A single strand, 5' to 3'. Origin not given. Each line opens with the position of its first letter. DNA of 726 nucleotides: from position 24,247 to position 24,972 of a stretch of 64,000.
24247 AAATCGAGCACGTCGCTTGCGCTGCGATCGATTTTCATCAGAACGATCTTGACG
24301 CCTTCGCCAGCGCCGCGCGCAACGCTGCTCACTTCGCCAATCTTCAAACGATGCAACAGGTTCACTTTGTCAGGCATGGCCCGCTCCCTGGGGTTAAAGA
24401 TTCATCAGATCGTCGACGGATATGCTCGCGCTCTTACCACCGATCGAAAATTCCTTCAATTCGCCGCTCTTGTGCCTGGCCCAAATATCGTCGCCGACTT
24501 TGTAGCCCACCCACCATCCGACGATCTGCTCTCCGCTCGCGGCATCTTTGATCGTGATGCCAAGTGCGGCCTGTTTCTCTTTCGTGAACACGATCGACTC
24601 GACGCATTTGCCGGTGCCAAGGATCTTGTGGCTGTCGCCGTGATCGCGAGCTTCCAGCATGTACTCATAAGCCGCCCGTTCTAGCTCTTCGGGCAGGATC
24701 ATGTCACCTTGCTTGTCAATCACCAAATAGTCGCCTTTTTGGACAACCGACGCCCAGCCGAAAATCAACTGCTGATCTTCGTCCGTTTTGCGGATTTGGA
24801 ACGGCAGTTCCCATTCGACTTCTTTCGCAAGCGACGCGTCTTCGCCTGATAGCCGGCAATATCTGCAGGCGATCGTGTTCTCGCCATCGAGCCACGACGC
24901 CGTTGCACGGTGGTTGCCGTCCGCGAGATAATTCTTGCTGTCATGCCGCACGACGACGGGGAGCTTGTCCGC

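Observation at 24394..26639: ParB/Srx-like domain fused to the XkdF-type prohead protease, ATGA-coupled to MuF: a possible virion-packaged effector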

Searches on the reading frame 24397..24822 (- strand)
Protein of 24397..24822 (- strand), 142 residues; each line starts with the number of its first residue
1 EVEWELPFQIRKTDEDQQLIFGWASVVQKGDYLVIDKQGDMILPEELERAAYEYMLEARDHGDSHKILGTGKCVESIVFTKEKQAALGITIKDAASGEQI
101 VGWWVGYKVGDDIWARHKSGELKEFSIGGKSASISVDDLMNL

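Call 57: predict_structure(alignment_id=A3)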
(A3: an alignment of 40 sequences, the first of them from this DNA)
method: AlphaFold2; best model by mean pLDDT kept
length: 142 residues; sequences in the alignment: 40
mean_pLDDT: 80.8   pTM: 0.74
mean pLDDT of the five models: 80.8, 79.6, 77.8, 77.5, 72.6
residues with pLDDT >= 90: 65; 70-90: 37; 50-70: 27; < 50: 13
segments of 3 or more residues with pLDDT < 50: 1-7, 126-131
pLDDT, mean of each block of 10 residues (from residue 1): 54 92 91 80 91 83 64 93 97 94 92 88 56 62 62
secondary structure, 60 per line:
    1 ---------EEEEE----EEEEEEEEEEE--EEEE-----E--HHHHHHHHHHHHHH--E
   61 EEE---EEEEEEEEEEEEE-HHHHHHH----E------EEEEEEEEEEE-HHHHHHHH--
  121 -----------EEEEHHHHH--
elements in order: E10-14 E19-29 E32-35 H44-57 E60-63 E67-79 H81-87 E99-109 H111-118 E132-135 H136-140

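Call 63: find_related_loci(query=A3, collection=genome_contigs, flank=6000)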
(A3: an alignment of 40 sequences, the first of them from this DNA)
Query A3 (142 aa) in genome_contigs; peptide patterns used: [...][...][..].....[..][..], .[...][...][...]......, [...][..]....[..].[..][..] (x = any residue, [..] = any of these).
300 stretches matched a pattern; 68 encode a relative of the query (tblastn E <= 1e-3); 68 distinct loci.
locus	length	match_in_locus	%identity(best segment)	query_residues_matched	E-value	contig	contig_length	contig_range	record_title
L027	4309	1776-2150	53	1-131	3e-41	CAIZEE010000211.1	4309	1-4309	MAG: uncultured Elstera sp. isolate I3b_bin-220 genome assembly, contig: bin-220:211/774, whole genome shotgun sequence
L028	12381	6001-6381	51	3-135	5e-37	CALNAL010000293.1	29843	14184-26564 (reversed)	MAG TPA_asm: uncultured Acetobacteraceae bacterium isolate ERR4757829_bin.31_CONCOCT_v1.1_MAG genome assembly, contig: E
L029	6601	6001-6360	54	9-134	3e-36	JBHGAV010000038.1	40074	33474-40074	MAG: Bryobacteraceae bacterium isolate SBS.BIN.82 SBSBIN82_contig_38, whole genome shotgun sequence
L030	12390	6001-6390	50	7-137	6e-35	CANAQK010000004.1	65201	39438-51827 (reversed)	MAG TPA_asm: uncultured Clostridia bacterium isolate SRR14836542_bin.14_metawrap_v1.3_MAG genome assembly, contig: NODE.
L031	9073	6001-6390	50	7-137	5e-35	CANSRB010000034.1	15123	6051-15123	MAG TPA_asm: uncultured Clostridia bacterium isolate SRR15510232_bin.45_metawrap_v1.3_MAG genome assembly, contig: NODE.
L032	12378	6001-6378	47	9-136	4e-31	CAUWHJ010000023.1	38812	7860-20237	MAG: uncultured Peptococcaceae bacterium isolate SRS17165169__bin28 genome assembly, contig: SRS17165169_NODE_355_length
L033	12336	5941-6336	47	5-137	5e-30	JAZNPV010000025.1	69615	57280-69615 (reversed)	MAG: Faecousia sp. isolate T1900044831_TS20190297.MAGScoT_cleanbin_000022 SGB_2895_k141_2856809, whole genome shotgun se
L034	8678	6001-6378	44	8-136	2e-29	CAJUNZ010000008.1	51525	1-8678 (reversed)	MAG TPA_asm: uncultured Acetatifactor sp. isolate MGBC162151 genome assembly, contig: MGBC162151.8, whole genome shotgun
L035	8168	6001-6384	45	8-138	2e-29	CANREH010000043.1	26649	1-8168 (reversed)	MAG: uncultured Lachnospiraceae bacterium isolate Lapin-024__bin69 genome assembly, contig: Lapin-024__NODE_2332_length_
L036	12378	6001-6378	44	8-136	2e-29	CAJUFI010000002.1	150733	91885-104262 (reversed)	MAG TPA_asm: uncultured Acetatifactor sp. isolate MGBC130773 genome assembly, contig: MGBC130773.2, whole genome shotgun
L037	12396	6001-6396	42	8-142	5e-29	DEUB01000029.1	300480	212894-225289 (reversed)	MAG TPA_asm: Lachnospiraceae bacterium UBA3273 UBA3273_contig_2297, whole genome shotgun sequence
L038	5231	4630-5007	47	8-136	4e-29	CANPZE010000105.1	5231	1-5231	MAG: uncultured Lachnospiraceae bacterium isolate Lapin-002__bin9 genome assembly, contig: Lapin-002__NODE_21248_length_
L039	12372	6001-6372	46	8-134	8e-29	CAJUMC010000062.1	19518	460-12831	MAG TPA_asm: uncultured Lachnospiraceae bacterium isolate MGBC143118 genome assembly, contig: MGBC143118.62, whole genom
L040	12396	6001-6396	45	8-142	5e-29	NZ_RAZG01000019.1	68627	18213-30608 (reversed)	Roseburia sp. 1XD42-69 Scaffold19_1, whole genome shotgun sequence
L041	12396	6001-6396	42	8-142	2e-28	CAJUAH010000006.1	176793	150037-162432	MAG TPA_asm: uncultured Acetatifactor sp. isolate MGBC125142 genome assembly, contig: MGBC125142.6, whole genome shotgun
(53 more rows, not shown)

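Call 64: fold_search(model_id=the predicted structure, library=pdb)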
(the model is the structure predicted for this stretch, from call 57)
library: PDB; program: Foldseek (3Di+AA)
matches with E <= 10: 475; with E <= 0.001: 0
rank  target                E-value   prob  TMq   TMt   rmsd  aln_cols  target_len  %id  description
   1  6rbk_A                1.7e-01  0.13  0.22  0.16  11.4       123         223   13  Cryo-EM structure of the anti-feeding prophage (AFP) baseplate in extended state, 3-fold symmetrised (released 2019-04-24)
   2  8hni_K                3.2e-01  0.12  0.20  0.19   9.9       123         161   12  hnRNP A2/B1 RRMs in complex with telomeric DNA (released 2023-11-29)
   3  2xzo_A                3.4e-01  0.04  0.13  0.05  16.4       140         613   12  Upf1 helicase - RNA complex (released 2011-03-30)
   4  3md3                  3.6e-01  0.10  0.20  0.18  10.7       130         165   12  Crystal Structure of the First Two RRM Domains of Yeast Poly(U) Binding Protein (Pub1) (released 2010-05-05)
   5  4v61_AF               4.1e-01  0.04  0.15  0.18  13.6       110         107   11  Homology model for the Spinach chloroplast 30S subunit fitted to 9.4A cryo-EM map of the 70S chlororibosome. (released 2014-07-09)
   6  9en7                  7.1e-01  0.08  0.20  0.29   9.7       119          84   12  Hrp48 RRM1 domain (released 2024-11-13)
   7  6rao_G                7.1e-01  0.08  0.22  0.15  11.6       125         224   13  Cryo-EM structure of the anti-feeding prophage (AFP) baseplate, 6-fold symmetrised (released 2019-04-17)
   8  9qgl_7A               7.1e-01  0.07  0.24  0.16  16.3       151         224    7  Cryo-EM structure of the PlPVC1 baseplate, 6-fold symmetrized (C6), in extended state (released 2025-10-29)
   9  8hni_G                7.5e-01  0.08  0.20  0.18   9.9       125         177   12  hnRNP A2/B1 RRMs in complex with telomeric DNA (released 2023-11-29)
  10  6lur_D                8.5e-01  0.10  0.26  0.20  13.4       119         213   12  Human PUF60 UHM domain (thioredoxin fusion) in complex with a small molecule binder (released 2020-04-29)
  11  3s7r_B                8.5e-01  0.08  0.22  0.30   9.8       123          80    9  Crystal structure of a Heterogeneous nuclear ribonucleoprotein A/B (HNRPAB) from HOMO SAPIENS at 2.15 A resolution (released 2011-08-10)
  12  6snj_MODEL_1_A        8.5e-01  0.07  0.21  0.22  13.9       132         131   13  Solution structure of the FUS/TLS RNA recognition motif in complex with U1 snRNA stem loop III (released 2020-10-28)
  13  6zce_p                8.5e-01  0.06  0.20  0.07  12.3       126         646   13  Structure of a yeast ABCE1-bound 43S pre-initiation complex (released 2020-10-07)
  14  3ns5_A                9.0e-01  0.06  0.20  0.24  10.8       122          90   13  Crystal structure of the RNA recognition motif of yeast eIF3b residues 76-161 (released 2010-10-06)
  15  6z1p_Bg               9.0e-01  0.06  0.18  0.19  13.5       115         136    7  Structure of the mitochondrial ribosome from Tetrahymena thermophila (released 2020-06-24)
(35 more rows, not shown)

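Call 80: search_solved_structures(query=A3, max_evalue=10, show_alignments=2)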
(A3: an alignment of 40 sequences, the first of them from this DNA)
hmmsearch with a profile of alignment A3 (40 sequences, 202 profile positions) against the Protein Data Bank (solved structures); distinct sequences matched with E-value up to 10: 34.
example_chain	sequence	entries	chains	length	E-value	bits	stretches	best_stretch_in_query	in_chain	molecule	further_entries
9h13_A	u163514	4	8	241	0.15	15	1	128-176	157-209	Beta-lactamase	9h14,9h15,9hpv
4s2l_A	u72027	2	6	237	0.15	15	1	128-176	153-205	Beta-lactamase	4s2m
7khy_A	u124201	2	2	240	0.15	14.9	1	128-176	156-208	Beta-lactamase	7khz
5har_A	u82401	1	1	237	0.16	14.9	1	128-176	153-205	Beta-lactamase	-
6i5d_A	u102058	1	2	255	0.25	14.2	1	128-176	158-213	Beta-lactamase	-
6nlw_A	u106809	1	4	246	0.28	14.1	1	128-176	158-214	Beta-lactamase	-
7oda_A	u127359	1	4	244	0.29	14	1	128-176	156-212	Beta-lactamase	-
8us8_L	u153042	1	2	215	0.29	14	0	175-196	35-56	B1E11K Fab A Kappa Light Chain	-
9h16_A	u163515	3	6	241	0.32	13.9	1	128-176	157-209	Beta-lactamase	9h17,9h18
7woa_B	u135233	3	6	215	0.33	13.9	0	175-196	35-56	mAb60 VL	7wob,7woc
5fdh_A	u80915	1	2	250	0.33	13.9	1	128-176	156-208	Beta-lactamase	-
5odz_B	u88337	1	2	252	0.34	13.8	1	128-176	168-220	Beta-lactamase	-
6hb8_A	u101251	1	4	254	0.47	13.3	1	128-176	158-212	Beta-lactamase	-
1hzh_L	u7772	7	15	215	0.48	13.3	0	175-196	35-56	IMMUNOGLOBULIN LIGHT CHAIN,Uncharacterized protein | IMMUNOGLOBULIN LIGHT CHAIN | ANTIBODY b12, LIGHT CHAIN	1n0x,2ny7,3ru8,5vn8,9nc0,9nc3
6uvo_L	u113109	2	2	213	0.52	13.2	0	46-89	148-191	3G12 Fab light chain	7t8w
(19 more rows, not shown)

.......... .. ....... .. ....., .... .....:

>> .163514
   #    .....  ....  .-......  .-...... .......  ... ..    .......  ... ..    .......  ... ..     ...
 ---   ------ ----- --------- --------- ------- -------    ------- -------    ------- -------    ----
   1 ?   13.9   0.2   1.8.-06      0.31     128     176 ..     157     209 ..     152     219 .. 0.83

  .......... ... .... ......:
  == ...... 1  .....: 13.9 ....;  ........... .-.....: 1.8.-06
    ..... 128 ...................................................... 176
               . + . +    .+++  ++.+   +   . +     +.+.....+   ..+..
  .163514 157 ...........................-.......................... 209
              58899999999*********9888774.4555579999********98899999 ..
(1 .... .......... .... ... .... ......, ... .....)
